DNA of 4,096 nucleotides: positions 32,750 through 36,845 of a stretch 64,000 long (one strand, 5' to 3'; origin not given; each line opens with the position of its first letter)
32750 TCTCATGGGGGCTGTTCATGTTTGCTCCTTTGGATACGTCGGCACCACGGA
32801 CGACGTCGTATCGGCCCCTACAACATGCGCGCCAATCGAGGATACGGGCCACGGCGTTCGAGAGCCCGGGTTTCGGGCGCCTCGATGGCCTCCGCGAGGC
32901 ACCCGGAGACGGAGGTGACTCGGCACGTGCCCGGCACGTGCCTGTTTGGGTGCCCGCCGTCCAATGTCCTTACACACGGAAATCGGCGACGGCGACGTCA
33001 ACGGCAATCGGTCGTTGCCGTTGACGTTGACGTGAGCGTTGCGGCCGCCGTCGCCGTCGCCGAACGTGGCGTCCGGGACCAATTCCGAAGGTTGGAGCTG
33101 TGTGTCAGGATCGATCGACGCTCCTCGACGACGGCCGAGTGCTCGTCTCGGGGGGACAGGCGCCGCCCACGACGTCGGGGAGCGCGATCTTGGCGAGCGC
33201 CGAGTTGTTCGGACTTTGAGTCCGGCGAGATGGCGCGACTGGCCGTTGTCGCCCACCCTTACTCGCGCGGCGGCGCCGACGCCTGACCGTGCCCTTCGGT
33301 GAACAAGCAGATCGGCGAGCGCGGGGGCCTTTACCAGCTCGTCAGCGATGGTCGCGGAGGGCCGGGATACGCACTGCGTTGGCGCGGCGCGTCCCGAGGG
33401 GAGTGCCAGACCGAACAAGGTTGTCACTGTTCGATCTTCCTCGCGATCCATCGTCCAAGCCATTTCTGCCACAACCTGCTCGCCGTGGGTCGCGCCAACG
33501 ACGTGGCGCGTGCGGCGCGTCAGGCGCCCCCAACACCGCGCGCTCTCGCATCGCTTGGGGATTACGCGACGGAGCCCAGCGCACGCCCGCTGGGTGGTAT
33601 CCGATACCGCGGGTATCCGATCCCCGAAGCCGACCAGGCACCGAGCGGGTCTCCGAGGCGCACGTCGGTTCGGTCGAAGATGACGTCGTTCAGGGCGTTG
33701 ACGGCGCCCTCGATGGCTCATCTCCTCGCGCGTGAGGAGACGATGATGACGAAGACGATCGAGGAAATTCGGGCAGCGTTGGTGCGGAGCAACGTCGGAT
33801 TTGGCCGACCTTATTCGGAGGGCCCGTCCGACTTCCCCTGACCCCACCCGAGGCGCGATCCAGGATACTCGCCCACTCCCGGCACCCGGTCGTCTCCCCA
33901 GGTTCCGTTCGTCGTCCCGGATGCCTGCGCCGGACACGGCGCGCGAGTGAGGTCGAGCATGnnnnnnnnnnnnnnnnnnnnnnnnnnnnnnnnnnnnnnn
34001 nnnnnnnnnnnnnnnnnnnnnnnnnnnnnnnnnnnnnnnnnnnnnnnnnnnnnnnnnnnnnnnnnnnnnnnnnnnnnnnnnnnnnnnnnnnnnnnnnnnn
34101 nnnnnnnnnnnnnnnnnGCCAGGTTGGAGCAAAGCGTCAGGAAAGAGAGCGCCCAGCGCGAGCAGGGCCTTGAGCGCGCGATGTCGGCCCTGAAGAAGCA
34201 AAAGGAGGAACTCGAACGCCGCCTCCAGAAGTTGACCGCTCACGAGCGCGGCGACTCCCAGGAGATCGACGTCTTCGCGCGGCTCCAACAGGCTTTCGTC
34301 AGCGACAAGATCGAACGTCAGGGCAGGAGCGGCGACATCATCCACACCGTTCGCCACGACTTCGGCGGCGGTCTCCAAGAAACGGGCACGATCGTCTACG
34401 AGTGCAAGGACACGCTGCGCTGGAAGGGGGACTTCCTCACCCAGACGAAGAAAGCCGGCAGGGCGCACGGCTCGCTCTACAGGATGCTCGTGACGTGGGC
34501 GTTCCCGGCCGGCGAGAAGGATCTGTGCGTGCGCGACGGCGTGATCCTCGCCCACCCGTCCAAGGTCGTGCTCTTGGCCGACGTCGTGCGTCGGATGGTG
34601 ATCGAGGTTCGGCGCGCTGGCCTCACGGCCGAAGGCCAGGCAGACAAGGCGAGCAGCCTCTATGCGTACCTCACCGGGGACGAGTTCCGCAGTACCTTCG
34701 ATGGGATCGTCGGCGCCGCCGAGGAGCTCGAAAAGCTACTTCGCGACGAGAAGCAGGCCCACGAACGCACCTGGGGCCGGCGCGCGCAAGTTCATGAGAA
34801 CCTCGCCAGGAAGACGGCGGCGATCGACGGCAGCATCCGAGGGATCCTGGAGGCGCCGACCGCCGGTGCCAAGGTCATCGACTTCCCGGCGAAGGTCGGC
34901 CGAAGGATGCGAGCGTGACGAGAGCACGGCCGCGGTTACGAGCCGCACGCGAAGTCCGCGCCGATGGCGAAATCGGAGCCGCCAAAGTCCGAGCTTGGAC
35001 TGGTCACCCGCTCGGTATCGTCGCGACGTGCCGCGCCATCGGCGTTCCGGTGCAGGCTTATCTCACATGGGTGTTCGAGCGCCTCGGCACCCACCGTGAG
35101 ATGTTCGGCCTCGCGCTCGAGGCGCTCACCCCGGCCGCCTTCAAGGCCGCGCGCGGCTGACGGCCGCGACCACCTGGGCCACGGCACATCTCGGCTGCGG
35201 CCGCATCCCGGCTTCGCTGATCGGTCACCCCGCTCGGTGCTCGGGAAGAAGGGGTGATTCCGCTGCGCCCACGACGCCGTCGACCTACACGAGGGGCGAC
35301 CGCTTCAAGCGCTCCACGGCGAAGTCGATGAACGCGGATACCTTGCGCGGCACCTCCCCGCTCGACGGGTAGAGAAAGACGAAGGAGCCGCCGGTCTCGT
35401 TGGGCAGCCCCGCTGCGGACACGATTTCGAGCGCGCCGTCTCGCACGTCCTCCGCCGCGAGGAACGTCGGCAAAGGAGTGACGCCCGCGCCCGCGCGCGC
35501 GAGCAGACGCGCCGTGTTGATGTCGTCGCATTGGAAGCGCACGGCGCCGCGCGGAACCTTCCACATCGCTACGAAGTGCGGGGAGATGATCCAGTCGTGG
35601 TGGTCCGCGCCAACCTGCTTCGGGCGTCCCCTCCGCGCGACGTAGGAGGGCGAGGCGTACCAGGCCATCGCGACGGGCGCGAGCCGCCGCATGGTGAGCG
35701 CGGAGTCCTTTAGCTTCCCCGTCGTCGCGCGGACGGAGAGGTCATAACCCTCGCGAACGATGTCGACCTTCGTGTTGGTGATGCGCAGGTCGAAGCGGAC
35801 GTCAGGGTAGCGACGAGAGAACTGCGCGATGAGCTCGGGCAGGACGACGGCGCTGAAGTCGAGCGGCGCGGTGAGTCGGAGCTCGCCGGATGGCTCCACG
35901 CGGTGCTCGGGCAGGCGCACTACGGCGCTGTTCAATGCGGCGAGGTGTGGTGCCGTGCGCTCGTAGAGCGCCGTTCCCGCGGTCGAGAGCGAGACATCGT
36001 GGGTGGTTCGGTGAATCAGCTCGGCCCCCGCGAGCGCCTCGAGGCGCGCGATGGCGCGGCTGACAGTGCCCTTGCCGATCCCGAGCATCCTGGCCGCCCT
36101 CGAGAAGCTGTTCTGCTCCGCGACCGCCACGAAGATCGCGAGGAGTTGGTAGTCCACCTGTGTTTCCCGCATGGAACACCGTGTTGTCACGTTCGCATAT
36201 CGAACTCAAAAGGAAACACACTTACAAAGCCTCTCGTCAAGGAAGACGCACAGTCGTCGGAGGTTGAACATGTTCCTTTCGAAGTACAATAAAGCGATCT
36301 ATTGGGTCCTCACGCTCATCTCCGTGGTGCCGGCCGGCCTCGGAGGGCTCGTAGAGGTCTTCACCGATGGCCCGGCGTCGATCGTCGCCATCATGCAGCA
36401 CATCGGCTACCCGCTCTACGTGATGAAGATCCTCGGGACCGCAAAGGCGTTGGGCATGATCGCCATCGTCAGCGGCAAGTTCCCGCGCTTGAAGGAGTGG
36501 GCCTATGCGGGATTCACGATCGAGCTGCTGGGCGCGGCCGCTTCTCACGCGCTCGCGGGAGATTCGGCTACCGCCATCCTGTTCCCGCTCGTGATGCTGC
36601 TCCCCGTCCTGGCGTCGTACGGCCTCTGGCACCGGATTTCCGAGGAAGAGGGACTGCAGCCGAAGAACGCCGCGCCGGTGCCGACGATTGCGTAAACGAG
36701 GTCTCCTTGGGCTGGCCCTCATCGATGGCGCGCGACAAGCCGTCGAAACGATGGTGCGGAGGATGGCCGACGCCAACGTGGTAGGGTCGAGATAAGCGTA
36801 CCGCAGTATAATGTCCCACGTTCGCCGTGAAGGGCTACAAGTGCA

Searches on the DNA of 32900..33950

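Call 60: search_rna_families(source=window, start=32900, end=33950, threshold=evalue, max_evalue=5)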
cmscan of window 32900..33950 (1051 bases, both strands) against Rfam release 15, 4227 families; matches with E-value up to 5: 6.
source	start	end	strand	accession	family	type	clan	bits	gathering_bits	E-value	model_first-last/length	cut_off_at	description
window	32988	33035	-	RF04114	MIR4374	Gene; miRNA;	-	21.4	105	0.11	1-119/119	no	MIR4374 microRNA precursor family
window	32981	33066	-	RF03240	MIR5534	Gene; miRNA;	-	21.3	79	0.32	1-102/102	no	MIR5534 microRNA precursor family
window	32991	33034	+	RF01059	mir-598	Gene; miRNA;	-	18.2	69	1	1-80/80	no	mir-598 microRNA precursor family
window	33180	33319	-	RF02571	Mcr7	Gene; sRNA;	-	13.7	380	0.86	1-351/351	no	mcr7 sRNA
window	33490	33511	+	RF02423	Bp1_781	Gene; sRNA;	-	13.5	80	0.67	176-197/230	no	Burkholderia sRNA Bp1_Cand871_SIPHT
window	33356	33449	+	RF00216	IRES_c-myc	Cis-reg; IRES;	-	12.9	40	0.42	47-146/302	no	c-myc internal ribosome entry site (IRES)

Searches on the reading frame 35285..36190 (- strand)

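Call 71: search_protein_families(library=pfam, proteins=[window:35285-36190:-], max_evalue=0.1)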
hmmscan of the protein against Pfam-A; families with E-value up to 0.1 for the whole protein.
window:35285-36190:- (301 aa): 8 families
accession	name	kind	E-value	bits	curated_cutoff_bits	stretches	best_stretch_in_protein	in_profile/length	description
PF03466.25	LysR_substrate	-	6.2e-29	101.3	28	1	99-295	3-208/209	LysR substrate binding domain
PF00126.33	HTH_1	-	7e-18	64.8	26.6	1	15-72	2-59/60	Bacterial regulatory helix-turn-helix protein, lysR family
PF13384.12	HTH_23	-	0.00049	20.3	24.6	1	17-55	8-45/50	Homeodomain-like domain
PF13542.12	HTH_Tnp_ISL3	-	0.00066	19.5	27.4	1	20-50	21-50/51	Helix-turn-helix domain of transposase family ISL3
PF12802.13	MarR_2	-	0.00095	19.7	27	1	15-52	9-46/61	MarR family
PF13518.12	HTH_28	-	0.0029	18.1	25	1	19-56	5-41/52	Helix-turn-helix domain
PF13551.12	HTH_29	-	0.0031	18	28.1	1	22-59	7-45/64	Winged helix-turn helix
PF02954.25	HTH_8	-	0.063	13.5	22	0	28-49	20-41/42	Bacterial regulatory protein, Fis family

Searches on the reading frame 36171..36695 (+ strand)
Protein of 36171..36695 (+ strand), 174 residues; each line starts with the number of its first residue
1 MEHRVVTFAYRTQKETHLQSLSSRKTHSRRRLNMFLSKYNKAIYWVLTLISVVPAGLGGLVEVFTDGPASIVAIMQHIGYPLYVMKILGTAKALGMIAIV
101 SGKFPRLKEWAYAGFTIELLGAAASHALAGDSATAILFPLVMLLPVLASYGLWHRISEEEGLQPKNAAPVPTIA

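Call 71: search_protein_families(library=pfam, proteins=[window:36171-36695:+], max_evalue=0.1)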
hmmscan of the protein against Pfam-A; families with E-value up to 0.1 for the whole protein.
window:36171-36695:+ (174 aa): 1 family
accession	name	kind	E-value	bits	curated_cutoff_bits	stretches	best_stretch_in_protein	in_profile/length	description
PF13564.11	DoxX_2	-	3.8e-18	65.9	26.3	1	46-148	1-102/103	DoxX-like family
